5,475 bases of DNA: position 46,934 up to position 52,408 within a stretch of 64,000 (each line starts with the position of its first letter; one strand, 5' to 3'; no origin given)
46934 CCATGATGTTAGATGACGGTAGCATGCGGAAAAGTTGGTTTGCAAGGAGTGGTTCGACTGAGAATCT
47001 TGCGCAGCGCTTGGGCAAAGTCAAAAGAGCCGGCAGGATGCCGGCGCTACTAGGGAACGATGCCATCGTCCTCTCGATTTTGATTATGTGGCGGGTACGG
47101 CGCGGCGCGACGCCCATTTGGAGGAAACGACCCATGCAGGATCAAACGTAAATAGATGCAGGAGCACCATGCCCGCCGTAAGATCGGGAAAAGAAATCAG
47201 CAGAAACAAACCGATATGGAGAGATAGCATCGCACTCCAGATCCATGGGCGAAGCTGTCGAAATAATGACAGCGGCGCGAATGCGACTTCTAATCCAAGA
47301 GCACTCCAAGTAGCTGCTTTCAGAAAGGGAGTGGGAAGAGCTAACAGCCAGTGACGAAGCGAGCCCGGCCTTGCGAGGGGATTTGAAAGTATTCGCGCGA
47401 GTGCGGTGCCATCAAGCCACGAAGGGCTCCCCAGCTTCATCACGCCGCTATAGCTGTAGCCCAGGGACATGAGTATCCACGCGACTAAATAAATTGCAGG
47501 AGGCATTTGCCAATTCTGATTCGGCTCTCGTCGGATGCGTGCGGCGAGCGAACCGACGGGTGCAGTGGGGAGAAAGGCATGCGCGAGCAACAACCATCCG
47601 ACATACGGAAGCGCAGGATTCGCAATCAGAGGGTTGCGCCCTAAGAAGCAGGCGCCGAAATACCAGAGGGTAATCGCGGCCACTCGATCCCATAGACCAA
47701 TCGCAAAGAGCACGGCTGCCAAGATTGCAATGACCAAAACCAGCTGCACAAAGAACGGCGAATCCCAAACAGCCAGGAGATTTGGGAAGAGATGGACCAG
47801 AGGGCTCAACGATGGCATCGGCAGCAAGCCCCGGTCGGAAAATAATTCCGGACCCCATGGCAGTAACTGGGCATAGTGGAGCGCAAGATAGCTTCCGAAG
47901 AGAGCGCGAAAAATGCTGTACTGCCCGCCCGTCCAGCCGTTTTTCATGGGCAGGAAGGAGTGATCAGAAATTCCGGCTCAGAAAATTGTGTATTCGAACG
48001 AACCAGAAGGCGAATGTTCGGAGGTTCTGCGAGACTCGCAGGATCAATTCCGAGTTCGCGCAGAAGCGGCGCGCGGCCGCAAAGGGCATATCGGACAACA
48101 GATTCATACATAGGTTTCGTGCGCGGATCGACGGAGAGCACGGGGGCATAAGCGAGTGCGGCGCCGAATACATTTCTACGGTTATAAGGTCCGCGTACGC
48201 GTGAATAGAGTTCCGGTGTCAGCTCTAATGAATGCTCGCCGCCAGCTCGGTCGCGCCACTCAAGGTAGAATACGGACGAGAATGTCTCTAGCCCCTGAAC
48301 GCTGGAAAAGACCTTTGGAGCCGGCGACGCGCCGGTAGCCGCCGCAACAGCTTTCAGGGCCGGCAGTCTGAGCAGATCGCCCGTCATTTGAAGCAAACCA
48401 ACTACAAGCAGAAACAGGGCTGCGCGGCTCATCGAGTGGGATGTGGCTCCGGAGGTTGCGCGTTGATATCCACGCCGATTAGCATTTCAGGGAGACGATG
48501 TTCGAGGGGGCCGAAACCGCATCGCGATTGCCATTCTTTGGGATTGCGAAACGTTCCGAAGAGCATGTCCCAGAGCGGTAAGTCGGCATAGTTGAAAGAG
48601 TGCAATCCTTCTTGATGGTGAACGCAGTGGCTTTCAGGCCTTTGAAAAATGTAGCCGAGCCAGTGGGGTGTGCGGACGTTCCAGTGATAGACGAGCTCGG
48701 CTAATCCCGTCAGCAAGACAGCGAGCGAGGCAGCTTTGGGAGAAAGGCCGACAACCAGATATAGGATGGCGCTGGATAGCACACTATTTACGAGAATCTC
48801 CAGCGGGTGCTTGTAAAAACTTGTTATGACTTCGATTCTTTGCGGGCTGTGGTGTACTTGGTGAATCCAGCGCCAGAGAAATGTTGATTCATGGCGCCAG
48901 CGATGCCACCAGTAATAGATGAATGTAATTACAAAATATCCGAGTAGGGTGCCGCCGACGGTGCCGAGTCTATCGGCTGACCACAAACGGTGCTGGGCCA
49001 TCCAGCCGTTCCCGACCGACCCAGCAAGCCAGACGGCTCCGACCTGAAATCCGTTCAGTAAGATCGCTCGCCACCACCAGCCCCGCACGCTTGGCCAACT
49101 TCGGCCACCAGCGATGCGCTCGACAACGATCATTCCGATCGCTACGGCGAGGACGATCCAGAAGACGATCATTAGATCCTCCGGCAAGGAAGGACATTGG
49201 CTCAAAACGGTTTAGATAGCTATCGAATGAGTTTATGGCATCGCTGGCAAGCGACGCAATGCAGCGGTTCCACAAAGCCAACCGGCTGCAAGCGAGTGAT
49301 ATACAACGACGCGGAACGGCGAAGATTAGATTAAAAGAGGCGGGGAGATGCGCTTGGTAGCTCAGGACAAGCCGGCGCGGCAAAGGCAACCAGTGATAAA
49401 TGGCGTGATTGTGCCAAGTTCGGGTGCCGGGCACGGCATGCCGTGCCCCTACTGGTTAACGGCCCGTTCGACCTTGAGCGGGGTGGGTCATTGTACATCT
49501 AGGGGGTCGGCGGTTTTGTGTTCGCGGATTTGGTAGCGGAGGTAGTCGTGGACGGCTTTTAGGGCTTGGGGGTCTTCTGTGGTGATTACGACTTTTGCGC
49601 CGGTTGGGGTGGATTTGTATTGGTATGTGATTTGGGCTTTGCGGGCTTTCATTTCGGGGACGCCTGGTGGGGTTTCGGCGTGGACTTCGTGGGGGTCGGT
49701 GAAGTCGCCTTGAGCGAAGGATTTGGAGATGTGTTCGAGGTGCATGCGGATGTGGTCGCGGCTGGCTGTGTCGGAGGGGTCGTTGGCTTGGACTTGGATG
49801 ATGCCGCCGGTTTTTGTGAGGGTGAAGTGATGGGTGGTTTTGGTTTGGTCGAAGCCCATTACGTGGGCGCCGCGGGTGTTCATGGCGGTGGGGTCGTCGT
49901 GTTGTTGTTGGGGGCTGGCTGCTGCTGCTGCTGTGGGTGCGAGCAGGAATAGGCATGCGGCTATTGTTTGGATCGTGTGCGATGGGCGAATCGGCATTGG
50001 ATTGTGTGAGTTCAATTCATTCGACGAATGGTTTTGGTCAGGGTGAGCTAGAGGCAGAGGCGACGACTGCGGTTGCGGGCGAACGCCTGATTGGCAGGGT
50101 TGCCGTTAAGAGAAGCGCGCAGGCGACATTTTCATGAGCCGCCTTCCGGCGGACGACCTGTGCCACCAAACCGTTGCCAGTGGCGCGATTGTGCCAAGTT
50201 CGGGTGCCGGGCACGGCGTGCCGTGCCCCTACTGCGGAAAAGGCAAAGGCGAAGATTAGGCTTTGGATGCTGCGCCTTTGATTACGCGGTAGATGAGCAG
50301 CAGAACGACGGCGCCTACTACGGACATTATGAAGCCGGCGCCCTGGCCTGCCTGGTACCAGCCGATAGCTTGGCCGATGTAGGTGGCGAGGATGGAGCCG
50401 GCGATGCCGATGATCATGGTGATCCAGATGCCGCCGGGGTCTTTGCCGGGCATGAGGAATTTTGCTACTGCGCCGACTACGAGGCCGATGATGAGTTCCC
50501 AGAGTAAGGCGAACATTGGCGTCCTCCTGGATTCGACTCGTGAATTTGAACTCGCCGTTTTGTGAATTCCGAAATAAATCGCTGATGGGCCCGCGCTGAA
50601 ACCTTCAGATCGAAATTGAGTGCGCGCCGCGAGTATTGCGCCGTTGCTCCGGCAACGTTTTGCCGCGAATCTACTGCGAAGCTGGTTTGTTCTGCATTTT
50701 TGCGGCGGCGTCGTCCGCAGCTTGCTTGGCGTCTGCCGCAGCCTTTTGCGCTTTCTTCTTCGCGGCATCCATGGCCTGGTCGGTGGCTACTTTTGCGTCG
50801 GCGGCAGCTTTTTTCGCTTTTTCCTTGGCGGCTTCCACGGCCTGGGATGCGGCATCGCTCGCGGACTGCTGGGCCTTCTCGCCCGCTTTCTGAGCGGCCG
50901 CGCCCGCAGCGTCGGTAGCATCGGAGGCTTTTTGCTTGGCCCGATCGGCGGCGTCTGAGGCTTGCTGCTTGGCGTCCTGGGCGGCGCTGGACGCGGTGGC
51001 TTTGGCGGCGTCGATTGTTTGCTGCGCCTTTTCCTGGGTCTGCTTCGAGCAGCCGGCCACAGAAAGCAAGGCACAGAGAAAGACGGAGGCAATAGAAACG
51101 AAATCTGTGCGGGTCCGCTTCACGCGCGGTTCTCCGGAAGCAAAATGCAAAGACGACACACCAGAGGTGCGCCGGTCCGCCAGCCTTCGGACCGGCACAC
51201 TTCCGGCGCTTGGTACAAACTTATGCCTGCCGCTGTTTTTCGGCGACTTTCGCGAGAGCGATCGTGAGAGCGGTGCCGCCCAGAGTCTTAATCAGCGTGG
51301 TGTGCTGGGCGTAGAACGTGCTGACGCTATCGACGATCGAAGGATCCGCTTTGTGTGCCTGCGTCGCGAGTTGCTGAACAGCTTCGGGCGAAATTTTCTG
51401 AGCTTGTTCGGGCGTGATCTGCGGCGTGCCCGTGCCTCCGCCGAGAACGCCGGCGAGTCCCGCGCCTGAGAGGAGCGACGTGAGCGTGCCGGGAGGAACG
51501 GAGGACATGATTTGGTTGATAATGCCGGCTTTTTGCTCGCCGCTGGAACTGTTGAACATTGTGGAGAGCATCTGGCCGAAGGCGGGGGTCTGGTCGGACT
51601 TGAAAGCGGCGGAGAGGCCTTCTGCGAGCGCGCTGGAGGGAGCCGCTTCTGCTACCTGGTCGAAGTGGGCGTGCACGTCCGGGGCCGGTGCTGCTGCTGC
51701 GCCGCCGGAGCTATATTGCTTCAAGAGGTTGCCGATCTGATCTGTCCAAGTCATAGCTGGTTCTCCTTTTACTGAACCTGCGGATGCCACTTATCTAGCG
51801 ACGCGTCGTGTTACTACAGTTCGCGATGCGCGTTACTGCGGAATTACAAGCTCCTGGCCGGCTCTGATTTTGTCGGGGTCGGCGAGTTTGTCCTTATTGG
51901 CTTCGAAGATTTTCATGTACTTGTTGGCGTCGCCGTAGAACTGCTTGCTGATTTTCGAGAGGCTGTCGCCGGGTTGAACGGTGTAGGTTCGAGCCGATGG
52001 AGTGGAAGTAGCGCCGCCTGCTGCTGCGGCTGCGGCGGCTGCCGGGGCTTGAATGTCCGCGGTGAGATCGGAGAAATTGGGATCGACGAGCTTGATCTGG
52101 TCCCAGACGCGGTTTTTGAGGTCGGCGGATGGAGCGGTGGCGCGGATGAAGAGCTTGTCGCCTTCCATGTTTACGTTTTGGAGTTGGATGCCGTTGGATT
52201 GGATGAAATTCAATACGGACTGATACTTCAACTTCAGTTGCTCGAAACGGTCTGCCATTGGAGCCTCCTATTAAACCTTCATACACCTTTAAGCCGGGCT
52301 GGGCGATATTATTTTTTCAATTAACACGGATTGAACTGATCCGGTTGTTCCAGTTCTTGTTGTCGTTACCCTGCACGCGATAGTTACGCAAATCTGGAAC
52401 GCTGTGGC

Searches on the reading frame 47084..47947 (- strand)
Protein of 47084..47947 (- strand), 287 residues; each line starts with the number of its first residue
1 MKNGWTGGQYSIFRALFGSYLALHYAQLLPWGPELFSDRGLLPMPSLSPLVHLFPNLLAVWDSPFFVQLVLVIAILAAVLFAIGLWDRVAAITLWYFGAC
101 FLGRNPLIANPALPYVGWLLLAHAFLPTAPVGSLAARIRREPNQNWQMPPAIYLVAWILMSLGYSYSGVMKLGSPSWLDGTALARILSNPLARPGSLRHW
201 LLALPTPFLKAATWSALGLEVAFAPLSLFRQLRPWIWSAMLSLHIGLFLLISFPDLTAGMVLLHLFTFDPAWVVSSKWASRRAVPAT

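Call 6: search_protein_families(library=pfam, proteins=[window:47084-47947:-])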
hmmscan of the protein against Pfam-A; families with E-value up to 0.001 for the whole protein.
window:47084-47947:- (287 aa): 0 families

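Call 59: search_protein_families(library=ncbifam, proteins=[window:47084-47947:-])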
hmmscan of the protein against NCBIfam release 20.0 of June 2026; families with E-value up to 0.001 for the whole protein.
window:47084-47947:- (287 aa): 1 family
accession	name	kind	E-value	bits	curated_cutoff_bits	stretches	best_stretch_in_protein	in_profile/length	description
TIGR04033.1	export_SdpB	subfamily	0.00029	20.5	178.4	1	70-257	68-264/276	sporulation-delaying protein SdpB family protein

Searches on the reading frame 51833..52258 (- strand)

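Call 32: search_protein_families(library=pfam, proteins=[window:51833-52258:-])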
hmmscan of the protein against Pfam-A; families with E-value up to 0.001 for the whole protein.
window:51833-52258:- (141 aa): 2 families
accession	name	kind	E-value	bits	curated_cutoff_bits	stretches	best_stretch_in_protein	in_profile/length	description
PF01476.26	LysM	-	5.2e-12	45.9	20.9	1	92-140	1-43/43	LysM domain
PF23473.1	LysM3_LYK4_5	-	0.00055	20.4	29.3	0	91-122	4-32/48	LYK4/5 LysM3 domain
